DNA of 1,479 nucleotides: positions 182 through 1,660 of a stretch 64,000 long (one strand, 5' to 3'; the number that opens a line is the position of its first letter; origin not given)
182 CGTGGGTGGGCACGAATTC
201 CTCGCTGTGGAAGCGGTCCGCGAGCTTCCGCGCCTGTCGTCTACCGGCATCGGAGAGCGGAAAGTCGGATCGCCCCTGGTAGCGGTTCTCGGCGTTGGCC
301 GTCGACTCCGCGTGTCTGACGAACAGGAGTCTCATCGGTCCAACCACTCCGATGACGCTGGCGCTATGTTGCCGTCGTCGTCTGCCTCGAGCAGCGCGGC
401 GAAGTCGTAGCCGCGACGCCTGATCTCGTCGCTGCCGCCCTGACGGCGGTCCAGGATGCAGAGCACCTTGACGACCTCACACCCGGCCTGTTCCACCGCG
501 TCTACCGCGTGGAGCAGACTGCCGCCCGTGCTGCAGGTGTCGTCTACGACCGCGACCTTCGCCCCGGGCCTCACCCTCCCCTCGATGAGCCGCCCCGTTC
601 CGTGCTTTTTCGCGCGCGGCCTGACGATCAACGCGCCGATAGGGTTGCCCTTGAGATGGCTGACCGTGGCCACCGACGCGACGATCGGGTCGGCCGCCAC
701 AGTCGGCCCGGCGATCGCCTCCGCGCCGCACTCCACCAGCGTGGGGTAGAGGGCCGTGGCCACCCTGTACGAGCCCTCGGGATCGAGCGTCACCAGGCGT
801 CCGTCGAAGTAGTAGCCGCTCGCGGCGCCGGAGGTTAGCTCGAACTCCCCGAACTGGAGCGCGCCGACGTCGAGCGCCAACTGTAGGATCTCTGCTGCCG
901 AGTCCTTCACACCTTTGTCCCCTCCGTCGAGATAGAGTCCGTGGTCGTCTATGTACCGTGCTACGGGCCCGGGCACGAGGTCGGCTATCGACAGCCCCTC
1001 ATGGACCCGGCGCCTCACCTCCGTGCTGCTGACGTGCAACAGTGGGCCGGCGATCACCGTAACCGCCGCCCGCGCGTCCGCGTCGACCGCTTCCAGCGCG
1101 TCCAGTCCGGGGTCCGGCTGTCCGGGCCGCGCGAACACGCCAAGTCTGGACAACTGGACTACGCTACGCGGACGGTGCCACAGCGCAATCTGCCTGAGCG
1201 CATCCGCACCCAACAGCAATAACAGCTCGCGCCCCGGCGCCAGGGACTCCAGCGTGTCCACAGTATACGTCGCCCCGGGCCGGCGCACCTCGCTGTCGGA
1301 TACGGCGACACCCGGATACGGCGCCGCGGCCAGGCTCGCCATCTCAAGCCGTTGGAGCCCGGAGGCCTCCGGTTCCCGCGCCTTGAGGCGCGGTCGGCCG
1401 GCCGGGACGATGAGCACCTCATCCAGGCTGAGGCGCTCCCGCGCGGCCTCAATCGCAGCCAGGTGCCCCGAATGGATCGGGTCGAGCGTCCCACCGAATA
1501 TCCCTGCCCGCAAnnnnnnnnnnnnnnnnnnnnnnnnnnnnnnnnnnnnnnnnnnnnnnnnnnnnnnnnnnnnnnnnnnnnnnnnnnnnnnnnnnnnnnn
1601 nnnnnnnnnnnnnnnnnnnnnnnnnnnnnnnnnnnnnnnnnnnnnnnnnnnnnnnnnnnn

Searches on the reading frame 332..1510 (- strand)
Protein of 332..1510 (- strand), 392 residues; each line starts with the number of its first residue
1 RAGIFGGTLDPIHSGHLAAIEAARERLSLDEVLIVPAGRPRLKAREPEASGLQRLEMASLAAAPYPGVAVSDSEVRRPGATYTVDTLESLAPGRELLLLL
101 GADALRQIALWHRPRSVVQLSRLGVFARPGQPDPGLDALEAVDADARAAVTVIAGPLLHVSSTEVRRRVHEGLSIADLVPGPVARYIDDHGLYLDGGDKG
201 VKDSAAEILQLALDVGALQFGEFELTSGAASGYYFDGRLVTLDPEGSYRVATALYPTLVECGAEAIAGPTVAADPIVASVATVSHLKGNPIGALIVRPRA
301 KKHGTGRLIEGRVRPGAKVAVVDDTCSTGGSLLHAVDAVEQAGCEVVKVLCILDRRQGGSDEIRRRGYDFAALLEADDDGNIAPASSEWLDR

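Call 39: search_protein_families(library=ncbifam, proteins=[window:332-1510:-], max_evalue=0.00001)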
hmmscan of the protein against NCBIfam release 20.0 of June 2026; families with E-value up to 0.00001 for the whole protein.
window:332-1510:- (392 aa): 22 families
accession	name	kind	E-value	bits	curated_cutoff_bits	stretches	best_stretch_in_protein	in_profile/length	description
NF000840.1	PRK00071.1-3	equivalog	5.4e-47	159.9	150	1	1-194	7-199/201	nicotinate-nucleotide adenylyltransferase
NF000839.0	PRK00071.1-1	equivalog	5.1e-42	144.2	187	1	3-194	9-216/219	nicotinate-nucleotide adenylyltransferase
TIGR00336.1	pyrE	equivalog_domain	7e-42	143.1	106.8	1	211-378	2-172/173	orotate phosphoribosyltransferase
TIGR00482.1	TIGR00482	equivalog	3.9e-40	138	112.45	1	4-193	1-194/194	nicotinate (nicotinamide) nucleotide adenylyltransferase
NF000841.0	PRK00071.1-4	equivalog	1.5e-28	99.9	197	1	2-193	9-192/194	nicotinate-nucleotide adenylyltransferase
NF005519.0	PRK07152.1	equivalog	5.7e-28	97.9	315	1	3-195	4-186/361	nicotinate-nucleotide adenylyltransferase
NF005410.0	PRK06973.1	equivalog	8.3e-27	94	214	1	1-193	23-241/243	nicotinate-nucleotide adenylyltransferase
NF000843.0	PRK00071.2-2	equivalog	1.9e-23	83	240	1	2-134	14-147/212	nicotinate-nucleotide adenylyltransferase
NF004034.0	PRK05500.1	equivalog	2.7e-20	72.4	656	1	208-377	291-454/478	bifunctional orotidine-5'-phosphate decarboxylase/orotate phosphoribosyltransferase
TIGR01367.1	pyrE_Therm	equivalog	3.8e-18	65.8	150.25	1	208-361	2-150/187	orotate phosphoribosyltransferase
NF010382.0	PRK13809.1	equivalog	5.8e-18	65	208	1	212-374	17-176/210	orotate phosphoribosyltransferase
NF000845.0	PRK00071.2-4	equivalog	6e-13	48.7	210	1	3-131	11-140/197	nicotinate-nucleotide adenylyltransferase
NF001729.0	PRK00455.1-3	equivalog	9.5e-11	41.5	245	1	205-352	13-162/231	orotate phosphoribosyltransferase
NF000846.0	PRK00071.2-5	equivalog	2.4e-10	40.3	329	1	1-146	20-163/210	nicotinate-nucleotide adenylyltransferase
NF002635.0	PRK02304.1-4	subfamily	6.1e-10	38.9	146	1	311-377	110-175/188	adenine phosphoribosyltransferase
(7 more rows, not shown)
